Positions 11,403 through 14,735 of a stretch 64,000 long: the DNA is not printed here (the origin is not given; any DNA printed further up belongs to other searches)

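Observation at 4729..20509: Hybrid supercluster: O2-dependent box ring-cleavage genes interleaved with an anaerobic-type 4-hydroxybenzoyl-CoA reductase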

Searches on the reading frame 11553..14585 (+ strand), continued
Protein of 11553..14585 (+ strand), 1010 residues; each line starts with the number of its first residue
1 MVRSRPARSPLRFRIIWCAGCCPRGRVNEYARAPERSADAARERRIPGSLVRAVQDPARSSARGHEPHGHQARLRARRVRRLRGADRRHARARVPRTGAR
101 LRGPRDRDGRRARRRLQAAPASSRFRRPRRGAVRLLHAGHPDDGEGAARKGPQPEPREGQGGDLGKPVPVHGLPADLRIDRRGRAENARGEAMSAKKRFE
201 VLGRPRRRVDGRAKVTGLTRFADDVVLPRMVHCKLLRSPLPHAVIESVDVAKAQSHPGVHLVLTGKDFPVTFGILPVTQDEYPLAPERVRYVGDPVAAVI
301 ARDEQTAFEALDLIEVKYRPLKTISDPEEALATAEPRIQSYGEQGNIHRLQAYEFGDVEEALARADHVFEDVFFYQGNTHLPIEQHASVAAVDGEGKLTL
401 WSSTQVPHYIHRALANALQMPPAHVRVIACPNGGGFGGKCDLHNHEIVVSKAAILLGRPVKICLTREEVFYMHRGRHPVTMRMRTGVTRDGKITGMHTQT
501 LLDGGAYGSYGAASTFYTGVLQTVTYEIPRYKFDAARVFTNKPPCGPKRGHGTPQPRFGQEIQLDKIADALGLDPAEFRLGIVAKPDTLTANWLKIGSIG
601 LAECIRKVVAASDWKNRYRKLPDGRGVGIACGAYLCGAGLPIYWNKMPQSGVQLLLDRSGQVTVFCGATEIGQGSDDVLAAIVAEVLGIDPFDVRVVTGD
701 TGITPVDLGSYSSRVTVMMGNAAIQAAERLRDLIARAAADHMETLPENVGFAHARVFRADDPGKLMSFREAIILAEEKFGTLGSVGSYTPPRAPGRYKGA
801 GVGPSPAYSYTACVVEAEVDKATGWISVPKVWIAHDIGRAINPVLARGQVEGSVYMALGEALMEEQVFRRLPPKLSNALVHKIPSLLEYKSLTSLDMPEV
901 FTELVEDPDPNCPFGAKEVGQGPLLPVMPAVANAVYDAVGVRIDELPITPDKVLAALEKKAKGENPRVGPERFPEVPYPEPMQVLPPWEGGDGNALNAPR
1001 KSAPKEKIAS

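Call 69: find_encoding_contigs(protein=P0242, flank=10000, max_places=2)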
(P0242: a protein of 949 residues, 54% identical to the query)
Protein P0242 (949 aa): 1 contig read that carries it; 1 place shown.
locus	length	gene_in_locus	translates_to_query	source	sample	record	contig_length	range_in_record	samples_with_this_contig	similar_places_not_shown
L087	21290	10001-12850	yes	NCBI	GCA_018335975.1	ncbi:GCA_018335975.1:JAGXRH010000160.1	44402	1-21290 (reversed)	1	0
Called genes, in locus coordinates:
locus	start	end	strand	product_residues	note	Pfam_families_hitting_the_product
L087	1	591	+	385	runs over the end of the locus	PF06050:HGD-D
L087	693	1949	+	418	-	PF06050:HGD-D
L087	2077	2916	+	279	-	PF01869:BcrAD_BadFG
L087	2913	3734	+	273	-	PF00370:FGGY_N (faint), PF01869:BcrAD_BadFG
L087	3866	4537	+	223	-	-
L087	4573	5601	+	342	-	PF08240:ADH_N, PF16912:Glu_dehyd_C, PF00107:ADH_zinc_N, PF13602:ADH_zinc_N_2 (weak)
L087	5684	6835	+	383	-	PF02771:Acyl-CoA_dh_N, PF02770:Acyl-CoA_dh_M, PF00441:Acyl-CoA_dh_1, PF22924:ACOX_C_alpha1 (weak), PF08028:Acyl-CoA_dh_2, PF21263:Acyl-CoA-dh_C (faint)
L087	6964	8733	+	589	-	PF01855:POR_N, PF02775:TPP_enzyme_C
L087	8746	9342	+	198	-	PF01558:POR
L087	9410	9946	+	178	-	-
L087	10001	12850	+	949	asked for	PF00111:Fer2 (weak), PF01799:Fer2_2, PF01315:Ald_Xan_dh_C, PF02738:MoCoBD_1, PF20256:MoCoBD_2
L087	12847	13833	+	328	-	PF00941:FAD_binding_5, PF03450:CO_deh_flav_C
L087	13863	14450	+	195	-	PF01128:IspD, PF12804:NTP_transf_3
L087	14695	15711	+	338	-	PF00589:Phage_integrase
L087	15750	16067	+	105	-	PF04570:zf-FLZ (weak)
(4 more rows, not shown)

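Call 70: find_encoding_contigs(protein=P0243, flank=10000, max_places=2)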
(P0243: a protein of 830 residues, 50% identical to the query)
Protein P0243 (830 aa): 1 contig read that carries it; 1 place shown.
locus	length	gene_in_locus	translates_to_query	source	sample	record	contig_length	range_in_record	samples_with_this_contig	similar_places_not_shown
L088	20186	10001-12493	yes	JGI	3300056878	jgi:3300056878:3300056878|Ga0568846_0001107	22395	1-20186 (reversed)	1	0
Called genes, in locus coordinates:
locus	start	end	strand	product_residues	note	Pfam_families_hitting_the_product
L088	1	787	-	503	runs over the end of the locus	PF01590:GAF, PF13185:GAF_2, PF13492:GAF_3, PF01590:GAF, PF13185:GAF_2, PF13492:GAF_3, PF00990:GGDEF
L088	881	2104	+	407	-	PF07690:MFS_1, PF12832:MFS_1_like (weak), PF13347:MFS_2 (weak), PF00083:Sugar_tr, PF03092:BT1 (faint), PF07690:MFS_1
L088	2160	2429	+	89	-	-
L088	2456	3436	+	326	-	PF08240:ADH_N, PF00107:ADH_zinc_N, PF13602:ADH_zinc_N_2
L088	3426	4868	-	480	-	PF22025:ThiI_fer, PF02926:THUMP, PF02568:ThiI, PF00581:Rhodanese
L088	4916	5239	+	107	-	PF01035:DNA_binding_1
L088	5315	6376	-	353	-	PF25852:DUF6242_C (faint), PF13088:BNR_2 (faint), PF13859:BNR_3 (faint), PF02012:BNR (faint), PF15899:BNR_6 (faint), PF15902:Sortilin-Vps10 (faint)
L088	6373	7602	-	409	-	PF02812:ELFV_dehydrog_N, PF00208:ELFV_dehydrog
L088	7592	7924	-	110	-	PF02625:XdhC_CoxI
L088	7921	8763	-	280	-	PF13478:XdhC_C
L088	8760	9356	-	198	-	PF01128:IspD (weak), PF12804:NTP_transf_3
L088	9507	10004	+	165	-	PF00111:Fer2 (weak), PF13085:Fer2_3 (weak), PF01799:Fer2_2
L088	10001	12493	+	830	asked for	PF01315:Ald_Xan_dh_C, PF02738:MoCoBD_1, PF20256:MoCoBD_2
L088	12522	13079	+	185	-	PF00881:Nitroreductase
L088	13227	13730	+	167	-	PF05036:SPOR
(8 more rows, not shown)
